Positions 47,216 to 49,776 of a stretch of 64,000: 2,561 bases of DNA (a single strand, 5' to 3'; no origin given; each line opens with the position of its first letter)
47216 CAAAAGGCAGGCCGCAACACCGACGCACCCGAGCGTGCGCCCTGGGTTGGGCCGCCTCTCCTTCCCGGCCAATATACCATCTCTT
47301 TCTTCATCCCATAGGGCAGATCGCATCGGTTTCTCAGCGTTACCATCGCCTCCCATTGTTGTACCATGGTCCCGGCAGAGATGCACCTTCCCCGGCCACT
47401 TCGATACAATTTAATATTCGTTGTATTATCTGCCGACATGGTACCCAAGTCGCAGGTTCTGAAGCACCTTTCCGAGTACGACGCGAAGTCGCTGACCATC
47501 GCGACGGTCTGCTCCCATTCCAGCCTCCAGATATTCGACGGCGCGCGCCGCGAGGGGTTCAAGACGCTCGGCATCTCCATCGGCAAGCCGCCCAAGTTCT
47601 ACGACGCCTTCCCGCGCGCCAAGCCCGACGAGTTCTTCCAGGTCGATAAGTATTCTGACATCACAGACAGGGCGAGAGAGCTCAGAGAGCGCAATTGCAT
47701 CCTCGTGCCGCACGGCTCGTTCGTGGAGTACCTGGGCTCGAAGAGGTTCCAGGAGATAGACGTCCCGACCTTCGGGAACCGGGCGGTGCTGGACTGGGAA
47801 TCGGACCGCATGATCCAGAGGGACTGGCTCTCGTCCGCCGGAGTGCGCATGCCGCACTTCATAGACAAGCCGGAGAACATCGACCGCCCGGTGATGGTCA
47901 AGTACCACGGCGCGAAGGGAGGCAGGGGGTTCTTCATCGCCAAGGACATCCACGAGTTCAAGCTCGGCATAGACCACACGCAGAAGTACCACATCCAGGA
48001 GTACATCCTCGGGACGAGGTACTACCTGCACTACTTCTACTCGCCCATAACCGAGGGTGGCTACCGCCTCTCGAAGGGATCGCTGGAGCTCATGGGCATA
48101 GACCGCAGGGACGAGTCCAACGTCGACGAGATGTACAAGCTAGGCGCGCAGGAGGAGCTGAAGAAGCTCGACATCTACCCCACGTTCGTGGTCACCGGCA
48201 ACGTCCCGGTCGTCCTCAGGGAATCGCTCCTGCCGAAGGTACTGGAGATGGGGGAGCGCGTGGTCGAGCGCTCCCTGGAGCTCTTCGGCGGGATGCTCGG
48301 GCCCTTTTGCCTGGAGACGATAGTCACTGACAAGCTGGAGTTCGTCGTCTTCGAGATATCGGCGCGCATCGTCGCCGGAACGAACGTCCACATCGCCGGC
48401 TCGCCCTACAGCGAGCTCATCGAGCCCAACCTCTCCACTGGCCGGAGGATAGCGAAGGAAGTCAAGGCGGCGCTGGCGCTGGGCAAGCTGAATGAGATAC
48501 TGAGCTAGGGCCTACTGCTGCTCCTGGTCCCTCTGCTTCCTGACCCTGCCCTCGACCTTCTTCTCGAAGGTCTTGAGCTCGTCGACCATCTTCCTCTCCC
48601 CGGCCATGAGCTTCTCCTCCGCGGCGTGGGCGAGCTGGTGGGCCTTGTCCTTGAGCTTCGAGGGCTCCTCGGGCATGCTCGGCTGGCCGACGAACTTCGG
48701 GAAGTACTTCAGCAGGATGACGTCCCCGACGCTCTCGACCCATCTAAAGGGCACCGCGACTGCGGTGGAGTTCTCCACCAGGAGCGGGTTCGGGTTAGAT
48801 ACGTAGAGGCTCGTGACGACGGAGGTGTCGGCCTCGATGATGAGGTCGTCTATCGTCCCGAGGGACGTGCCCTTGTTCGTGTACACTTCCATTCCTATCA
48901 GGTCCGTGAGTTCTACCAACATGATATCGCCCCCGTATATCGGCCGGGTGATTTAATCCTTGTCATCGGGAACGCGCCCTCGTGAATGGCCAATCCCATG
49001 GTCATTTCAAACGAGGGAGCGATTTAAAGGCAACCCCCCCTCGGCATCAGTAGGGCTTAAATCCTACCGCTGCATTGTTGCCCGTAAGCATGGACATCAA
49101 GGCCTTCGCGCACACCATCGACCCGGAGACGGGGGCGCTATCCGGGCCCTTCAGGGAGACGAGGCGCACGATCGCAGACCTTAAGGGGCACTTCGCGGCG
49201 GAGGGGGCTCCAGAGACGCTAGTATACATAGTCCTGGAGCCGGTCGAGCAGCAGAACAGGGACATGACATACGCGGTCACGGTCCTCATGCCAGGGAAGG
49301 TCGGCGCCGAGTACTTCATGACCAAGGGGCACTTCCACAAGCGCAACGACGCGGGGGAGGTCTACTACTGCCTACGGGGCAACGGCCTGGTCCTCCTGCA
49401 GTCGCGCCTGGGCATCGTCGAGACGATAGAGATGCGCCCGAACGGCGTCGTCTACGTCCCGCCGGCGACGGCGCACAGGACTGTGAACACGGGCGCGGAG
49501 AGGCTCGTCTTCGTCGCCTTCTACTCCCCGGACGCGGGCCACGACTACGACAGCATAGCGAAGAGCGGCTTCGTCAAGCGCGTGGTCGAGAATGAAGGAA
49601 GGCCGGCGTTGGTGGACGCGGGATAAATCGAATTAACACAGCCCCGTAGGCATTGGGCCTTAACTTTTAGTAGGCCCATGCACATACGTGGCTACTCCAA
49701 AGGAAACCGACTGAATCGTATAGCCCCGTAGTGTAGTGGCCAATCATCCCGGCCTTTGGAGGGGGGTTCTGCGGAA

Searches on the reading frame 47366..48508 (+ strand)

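Call 12: search_protein_families(library=pfam, proteins=[window:47366-48508:+], max_evalue=0.001)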
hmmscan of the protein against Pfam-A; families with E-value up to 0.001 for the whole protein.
window:47366-48508:+ (380 aa): 2 families
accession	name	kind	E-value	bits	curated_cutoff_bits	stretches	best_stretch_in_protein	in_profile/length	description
PF06973.17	DUF1297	-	9.2e-61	205.1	23.8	1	204-379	19-187/188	Domain of unknown function (DUF1297)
PF06849.18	DUF1246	-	1.1e-41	142.1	25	1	45-164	1-120/122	Protein of unknown function (DUF1246)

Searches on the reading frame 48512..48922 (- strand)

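Call 12: search_protein_families(library=pfam, proteins=[window:48512-48922:-], max_evalue=0.001)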
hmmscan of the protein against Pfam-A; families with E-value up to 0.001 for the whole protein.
window:48512-48922:- (136 aa): 1 family
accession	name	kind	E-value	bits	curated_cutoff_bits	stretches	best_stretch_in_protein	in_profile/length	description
PF05239.21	PRC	-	7.1e-14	52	21.2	1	4-74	5-74/78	PRC-barrel domain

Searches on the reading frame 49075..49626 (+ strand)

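Call 41: search_protein_families(library=pfam, proteins=[window:49075-49626:+], max_evalue=0.00001)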
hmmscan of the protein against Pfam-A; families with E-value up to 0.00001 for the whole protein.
window:49075-49626:+ (183 aa): 2 families
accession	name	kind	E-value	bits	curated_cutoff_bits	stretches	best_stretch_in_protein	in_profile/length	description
PF06560.17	GPI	-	1.1e-31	109.9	20.7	1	60-175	46-169/182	Glucose-6-phosphate isomerase (GPI)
PF07883.17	Cupin_2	-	9.2e-07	28.9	27.2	1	85-149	13-69/70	Cupin domain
